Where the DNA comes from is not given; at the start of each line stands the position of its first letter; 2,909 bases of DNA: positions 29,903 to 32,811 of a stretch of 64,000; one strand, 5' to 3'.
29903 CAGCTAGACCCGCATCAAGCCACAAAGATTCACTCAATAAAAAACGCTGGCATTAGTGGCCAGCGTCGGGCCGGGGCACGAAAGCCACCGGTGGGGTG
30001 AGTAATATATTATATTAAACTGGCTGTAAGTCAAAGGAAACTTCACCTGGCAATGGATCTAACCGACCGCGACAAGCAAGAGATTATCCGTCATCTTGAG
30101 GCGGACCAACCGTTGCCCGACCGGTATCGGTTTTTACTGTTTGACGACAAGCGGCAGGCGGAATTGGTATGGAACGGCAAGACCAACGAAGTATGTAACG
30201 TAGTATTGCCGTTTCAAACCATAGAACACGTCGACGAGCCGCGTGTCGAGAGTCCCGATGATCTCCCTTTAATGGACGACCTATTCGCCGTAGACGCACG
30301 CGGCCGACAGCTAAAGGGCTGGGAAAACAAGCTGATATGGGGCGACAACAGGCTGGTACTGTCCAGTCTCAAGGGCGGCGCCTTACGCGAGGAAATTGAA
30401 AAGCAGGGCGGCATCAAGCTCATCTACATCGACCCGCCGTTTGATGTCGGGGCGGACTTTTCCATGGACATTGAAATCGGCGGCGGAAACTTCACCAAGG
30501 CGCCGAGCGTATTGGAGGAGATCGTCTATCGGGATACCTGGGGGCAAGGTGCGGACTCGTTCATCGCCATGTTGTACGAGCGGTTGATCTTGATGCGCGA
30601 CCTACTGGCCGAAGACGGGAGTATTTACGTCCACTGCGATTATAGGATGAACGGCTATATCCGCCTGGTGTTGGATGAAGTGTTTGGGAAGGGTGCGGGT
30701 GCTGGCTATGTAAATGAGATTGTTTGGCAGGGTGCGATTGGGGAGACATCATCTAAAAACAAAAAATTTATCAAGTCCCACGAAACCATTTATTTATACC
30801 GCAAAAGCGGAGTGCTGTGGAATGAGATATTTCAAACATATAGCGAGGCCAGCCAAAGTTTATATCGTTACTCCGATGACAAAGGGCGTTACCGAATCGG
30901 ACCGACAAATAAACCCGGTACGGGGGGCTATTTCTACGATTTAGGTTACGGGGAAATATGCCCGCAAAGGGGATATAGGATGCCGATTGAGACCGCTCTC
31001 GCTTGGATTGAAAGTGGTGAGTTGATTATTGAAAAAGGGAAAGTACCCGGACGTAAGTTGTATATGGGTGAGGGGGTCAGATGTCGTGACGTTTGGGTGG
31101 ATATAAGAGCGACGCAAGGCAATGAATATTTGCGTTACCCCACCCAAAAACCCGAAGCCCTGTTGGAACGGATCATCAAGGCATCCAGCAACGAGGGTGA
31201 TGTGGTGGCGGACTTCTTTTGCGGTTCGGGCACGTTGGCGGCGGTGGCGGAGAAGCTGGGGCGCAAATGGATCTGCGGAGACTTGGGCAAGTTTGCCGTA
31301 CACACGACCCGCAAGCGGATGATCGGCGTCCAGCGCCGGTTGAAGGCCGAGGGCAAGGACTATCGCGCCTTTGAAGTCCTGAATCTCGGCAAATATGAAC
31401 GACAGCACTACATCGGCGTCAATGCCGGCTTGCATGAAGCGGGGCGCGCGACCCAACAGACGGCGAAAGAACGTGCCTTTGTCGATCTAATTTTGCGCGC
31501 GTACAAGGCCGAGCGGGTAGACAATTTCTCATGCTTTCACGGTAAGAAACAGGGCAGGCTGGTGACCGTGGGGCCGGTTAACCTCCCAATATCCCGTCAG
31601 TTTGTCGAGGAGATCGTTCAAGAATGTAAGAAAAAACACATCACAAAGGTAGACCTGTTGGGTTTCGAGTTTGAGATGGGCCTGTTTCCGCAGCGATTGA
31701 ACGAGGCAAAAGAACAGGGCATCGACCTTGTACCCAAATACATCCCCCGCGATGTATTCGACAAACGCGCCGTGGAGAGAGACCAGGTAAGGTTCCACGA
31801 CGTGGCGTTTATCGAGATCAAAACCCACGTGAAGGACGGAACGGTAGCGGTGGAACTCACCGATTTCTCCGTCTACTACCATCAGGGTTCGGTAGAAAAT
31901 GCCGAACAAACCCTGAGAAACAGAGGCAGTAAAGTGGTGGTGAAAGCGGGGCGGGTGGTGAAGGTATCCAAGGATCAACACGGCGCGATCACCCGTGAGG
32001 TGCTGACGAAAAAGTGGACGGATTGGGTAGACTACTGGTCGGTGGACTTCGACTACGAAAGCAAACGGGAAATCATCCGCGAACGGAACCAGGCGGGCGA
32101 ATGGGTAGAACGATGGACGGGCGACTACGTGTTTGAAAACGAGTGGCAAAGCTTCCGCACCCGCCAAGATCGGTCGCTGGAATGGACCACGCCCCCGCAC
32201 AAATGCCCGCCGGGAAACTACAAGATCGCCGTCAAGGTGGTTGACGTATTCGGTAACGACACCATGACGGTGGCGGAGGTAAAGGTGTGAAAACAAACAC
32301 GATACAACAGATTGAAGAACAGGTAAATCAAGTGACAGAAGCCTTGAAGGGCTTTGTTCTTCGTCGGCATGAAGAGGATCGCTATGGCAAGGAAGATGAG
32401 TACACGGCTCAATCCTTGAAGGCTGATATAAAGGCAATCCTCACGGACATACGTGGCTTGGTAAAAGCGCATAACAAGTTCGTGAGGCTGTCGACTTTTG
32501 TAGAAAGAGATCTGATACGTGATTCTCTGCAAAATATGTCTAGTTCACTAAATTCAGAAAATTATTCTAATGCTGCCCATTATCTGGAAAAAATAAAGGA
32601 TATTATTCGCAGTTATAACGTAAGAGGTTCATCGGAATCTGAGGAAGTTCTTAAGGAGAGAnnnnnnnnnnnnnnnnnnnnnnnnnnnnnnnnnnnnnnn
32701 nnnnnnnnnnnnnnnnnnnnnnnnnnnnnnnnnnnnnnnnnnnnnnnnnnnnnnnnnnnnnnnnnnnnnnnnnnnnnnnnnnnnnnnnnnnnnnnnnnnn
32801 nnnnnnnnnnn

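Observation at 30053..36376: Type III R-M system split by an inserted coiled-coil/transmembrane gene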

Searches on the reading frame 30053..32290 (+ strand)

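Call 8: search_protein_families(library=pfam, proteins=[window:30053-32290:+], max_evalue=0.01)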
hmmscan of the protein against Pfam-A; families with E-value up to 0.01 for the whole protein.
window:30053-32290:+ (745 aa): 3 families
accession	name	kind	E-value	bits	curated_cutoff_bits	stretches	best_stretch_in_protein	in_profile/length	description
PF01555.25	N6_N4_Mtase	-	1.7e-41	143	26.7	1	121-418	1-218/221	DNA methylase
PF15418.12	DUF4625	-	0.0019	18.9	27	1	682-745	72-130/131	Domain of unknown function (DUF4625)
PF06325.19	PrmA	-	0.0066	16.4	22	0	377-421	157-202/296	Ribosomal protein L11 methyltransferase (PrmA)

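Call 9: search_protein_families(library=padloc, proteins=[window:30053-32290:+], max_evalue=0.01)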
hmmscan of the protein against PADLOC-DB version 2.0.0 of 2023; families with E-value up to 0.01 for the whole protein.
window:30053-32290:+ (745 aa): 54 families (the best 25 are shown)
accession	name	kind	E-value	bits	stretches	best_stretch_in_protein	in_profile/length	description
PDLC03633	MTase_III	-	7.4e-111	369.7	3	36-268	20-248/616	Type III methyltransferase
PDLC03354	MTase_II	-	2.8e-61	205.8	1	74-440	60-400/425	Type II methyltransferase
PDLC03636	MTase_III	-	1.9e-41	140.5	3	345-423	328-405/575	Type III methyltransferase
PDLC03644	MTase_III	-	1.3e-40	137.7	1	91-424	38-394/542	Type III methyltransferase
PDLC03300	MTase_II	-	1.3e-39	134.1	2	345-424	197-277/302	Type II methyltransferase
PDLC03638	MTase_III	-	1.6e-37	127.3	1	156-423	419-677/816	Type III methyltransferase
PDLC03339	MTase_II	-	8.2e-37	124.9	2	119-267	21-153/399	Type II methyltransferase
PDLC03635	MTase_III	-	7e-33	112.2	2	89-276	216-375/708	Type III methyltransferase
PDLC03371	MTase_II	-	5.7e-28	96.2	1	118-425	27-254/260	Type II methyltransferase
PDLC03634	MTase_III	-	4.3e-27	93.2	1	91-396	94-423/621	Type III methyltransferase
PDLC03632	MTase_III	-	5e-26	89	2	89-241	160-306/983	Type III methyltransferase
PDLC03641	MTase_III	-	2e-24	84.2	1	89-400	102-429/657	Type III methyltransferase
PDLC03299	MTase_II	-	3.8e-24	83.7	1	346-424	179-258/296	Type II methyltransferase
PDLC03216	MTase_II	-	8.7e-19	65.7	1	340-427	166-259/364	Type II methyltransferase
PDLC03637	MTase_III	-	8.6e-18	62.3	1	83-308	113-310/513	Type III methyltransferase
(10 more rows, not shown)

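Call 60: search_protein_families(library=ncbifam, proteins=[window:30053-32287:+], max_evalue=0.01)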
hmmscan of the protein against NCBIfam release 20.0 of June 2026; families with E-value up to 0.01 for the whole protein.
window:30053-32287:+ (745 aa): 3 families
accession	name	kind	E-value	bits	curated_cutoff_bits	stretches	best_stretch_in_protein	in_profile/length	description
NF008572.0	PRK11524.1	equivalog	1.1e-20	73.9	292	1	356-416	189-249/294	adenine-specific DNA-methyltransferase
NF050803.1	DnaMtaseCcrMCaul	equivalog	4.2e-19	68.7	830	1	359-430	183-254/350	adenine-specific DNA-methyltransferase CcrM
NF010253.0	PRK13699.1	subfamily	1.9e-05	24.5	244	1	360-433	142-215/226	DNA methyltransferase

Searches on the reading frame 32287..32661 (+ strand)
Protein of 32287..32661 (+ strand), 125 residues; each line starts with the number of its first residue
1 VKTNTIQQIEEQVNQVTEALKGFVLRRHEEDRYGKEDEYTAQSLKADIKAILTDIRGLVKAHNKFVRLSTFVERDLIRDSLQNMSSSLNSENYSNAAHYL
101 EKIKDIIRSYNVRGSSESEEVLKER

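Call 77: predict_structure(alignment_id=A5)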
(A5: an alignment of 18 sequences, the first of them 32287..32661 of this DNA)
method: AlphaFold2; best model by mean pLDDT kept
length: 125 residues; sequences in the alignment: 18
mean_pLDDT: 90.9   pTM: 0.83
mean pLDDT of the five models: 90.9, 89.5, 87.4, 86.6, 83.8
residues with pLDDT >= 90: 99; 70-90: 16; 50-70: 9; < 50: 1
segments of 3 or more residues with pLDDT < 50: none
pLDDT, mean of each block of 10 residues (from residue 1): 89 97 91 91 97 96 92 96 97 96 94 75 53
secondary structure, 60 per line:
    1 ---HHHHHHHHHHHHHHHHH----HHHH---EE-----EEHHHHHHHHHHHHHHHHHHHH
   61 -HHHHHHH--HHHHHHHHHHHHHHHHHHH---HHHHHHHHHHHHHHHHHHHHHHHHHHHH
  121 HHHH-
elements in order: H4-20 H25-28 H41-60 H62-68 H71-89 H93-124
